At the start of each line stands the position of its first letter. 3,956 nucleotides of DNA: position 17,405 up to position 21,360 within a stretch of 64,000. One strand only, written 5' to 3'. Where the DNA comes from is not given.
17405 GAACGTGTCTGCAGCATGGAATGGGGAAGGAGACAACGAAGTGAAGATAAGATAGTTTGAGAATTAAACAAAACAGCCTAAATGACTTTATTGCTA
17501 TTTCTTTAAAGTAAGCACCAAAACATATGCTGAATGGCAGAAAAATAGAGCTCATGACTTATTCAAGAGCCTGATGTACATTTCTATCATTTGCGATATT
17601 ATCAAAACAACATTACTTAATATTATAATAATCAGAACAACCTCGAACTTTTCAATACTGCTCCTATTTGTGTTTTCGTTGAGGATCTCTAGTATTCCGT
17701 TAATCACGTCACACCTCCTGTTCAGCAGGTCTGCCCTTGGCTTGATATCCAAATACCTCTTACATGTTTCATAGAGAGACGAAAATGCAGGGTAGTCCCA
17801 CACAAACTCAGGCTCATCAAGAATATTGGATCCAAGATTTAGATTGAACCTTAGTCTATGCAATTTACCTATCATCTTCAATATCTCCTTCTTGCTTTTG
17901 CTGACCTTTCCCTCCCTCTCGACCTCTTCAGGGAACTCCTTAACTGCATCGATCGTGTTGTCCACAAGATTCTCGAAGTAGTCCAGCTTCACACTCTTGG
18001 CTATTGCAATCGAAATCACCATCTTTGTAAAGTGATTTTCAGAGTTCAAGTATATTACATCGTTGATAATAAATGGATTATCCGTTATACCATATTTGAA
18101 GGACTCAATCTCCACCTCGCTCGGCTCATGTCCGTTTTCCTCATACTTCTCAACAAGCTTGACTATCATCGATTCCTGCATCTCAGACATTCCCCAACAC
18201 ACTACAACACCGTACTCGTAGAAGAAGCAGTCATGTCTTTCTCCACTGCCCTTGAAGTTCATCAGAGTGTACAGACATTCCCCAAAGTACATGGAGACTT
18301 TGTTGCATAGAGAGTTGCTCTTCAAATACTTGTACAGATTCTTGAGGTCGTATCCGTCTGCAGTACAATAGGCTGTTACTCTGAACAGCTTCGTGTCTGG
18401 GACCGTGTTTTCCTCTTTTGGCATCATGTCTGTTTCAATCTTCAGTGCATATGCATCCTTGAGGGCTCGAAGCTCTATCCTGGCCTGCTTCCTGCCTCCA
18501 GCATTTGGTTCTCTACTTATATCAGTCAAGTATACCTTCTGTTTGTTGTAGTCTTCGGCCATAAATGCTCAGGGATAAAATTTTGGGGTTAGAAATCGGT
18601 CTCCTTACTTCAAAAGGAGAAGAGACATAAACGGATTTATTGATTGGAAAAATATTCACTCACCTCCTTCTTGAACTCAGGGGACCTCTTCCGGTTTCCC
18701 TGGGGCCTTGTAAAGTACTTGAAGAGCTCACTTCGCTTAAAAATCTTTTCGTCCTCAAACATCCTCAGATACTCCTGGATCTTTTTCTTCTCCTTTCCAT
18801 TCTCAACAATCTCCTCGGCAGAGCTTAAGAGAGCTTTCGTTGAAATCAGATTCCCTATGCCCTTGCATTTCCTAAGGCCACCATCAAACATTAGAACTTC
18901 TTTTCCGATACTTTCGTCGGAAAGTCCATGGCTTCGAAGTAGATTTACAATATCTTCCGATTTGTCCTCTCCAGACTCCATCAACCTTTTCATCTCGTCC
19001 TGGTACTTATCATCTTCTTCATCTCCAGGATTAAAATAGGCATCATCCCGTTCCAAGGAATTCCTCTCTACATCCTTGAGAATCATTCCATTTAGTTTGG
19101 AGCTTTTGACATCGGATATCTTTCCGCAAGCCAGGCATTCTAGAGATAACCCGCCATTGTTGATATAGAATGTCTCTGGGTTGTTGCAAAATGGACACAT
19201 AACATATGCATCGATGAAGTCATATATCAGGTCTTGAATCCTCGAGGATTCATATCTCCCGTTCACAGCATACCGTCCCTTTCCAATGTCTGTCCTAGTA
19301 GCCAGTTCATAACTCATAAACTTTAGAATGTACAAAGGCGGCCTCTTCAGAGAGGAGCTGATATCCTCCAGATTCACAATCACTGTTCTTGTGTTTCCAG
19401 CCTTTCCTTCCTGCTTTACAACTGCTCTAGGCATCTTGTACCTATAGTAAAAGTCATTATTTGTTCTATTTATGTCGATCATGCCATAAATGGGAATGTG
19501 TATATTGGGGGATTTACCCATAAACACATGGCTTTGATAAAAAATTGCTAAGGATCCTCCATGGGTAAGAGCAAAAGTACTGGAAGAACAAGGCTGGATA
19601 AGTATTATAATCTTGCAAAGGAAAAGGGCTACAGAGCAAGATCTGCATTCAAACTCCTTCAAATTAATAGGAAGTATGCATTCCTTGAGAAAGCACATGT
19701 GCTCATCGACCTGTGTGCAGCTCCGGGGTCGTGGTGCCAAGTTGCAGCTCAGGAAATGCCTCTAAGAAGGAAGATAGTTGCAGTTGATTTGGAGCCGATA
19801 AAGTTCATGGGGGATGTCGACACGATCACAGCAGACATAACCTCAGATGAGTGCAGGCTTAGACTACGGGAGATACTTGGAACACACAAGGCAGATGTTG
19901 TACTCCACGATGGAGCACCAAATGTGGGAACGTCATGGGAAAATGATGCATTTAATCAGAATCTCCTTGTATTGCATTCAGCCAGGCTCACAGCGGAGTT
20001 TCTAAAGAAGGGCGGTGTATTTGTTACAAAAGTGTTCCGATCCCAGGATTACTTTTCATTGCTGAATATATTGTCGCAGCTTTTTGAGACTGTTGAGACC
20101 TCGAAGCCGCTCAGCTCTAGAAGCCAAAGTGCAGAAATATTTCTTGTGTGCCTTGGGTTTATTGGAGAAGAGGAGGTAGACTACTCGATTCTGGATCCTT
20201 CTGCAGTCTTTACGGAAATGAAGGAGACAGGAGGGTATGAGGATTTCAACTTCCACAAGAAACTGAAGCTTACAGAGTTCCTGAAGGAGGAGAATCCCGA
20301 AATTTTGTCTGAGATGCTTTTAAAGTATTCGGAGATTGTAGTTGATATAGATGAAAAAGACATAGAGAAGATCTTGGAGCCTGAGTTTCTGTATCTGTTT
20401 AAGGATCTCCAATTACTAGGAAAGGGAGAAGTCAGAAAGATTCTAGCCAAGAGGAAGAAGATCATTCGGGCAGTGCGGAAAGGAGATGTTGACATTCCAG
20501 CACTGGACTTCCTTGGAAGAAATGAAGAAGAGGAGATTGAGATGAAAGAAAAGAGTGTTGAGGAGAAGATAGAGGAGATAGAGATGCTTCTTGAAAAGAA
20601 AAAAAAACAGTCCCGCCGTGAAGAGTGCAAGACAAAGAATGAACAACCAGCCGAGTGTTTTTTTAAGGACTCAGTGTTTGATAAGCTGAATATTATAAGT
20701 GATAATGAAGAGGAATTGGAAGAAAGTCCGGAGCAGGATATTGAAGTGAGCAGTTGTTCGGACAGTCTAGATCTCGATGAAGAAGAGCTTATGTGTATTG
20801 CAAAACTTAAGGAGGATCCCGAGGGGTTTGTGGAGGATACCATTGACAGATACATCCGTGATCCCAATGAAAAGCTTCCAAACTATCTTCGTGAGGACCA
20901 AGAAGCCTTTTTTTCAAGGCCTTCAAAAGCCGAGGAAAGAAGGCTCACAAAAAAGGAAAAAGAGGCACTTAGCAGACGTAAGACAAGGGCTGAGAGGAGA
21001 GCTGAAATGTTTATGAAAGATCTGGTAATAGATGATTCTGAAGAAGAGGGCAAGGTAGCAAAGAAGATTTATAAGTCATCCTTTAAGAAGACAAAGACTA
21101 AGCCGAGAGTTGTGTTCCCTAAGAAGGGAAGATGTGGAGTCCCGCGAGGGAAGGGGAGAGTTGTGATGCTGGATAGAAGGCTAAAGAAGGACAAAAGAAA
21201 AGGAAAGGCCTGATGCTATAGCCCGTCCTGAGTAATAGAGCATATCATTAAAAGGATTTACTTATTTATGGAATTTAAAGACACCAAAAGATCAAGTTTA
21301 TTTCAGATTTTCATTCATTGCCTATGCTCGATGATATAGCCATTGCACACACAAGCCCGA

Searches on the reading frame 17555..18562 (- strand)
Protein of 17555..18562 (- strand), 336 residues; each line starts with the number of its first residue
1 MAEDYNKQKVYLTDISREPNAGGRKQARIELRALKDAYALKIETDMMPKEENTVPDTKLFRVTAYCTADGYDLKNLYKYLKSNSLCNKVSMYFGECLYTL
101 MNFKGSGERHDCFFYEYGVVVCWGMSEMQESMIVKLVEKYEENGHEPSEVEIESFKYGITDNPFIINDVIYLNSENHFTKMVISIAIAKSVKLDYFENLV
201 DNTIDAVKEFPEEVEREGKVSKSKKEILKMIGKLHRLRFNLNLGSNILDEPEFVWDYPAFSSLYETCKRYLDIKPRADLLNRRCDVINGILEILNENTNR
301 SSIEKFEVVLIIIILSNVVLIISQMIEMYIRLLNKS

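Call 28: search_protein_families(library=pfam, proteins=[window:17555-18562:-], max_evalue=0.001)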
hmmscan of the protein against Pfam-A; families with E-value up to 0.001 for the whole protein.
window:17555-18562:- (336 aa): 1 family
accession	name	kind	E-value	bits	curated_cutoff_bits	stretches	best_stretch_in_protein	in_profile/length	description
PF02582.19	DUF155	-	1.2e-53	182.2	27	1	112-281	1-174/174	RMND1/Sif2-Sif3/Mrx10, DUF155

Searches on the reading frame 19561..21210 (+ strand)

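Call 28: search_protein_families(library=pfam, proteins=[window:19561-21210:+], max_evalue=0.001)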
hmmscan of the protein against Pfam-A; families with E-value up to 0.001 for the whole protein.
window:19561-21210:+ (550 aa): 3 families
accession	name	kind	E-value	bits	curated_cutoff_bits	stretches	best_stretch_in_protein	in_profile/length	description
PF01728.25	FtsJ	-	1.4e-49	168.9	24.1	1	24-200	1-181/181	FtsJ-like methyltransferase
PF11861.13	DUF3381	-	4.6e-15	56.2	25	1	221-361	6-159/163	Ribosomal RNA methyltransferase Spb1, DUF3381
PF07780.17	Spb1_C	-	0.00089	19.4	25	1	456-549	108-212/216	Spb1 C-terminal domain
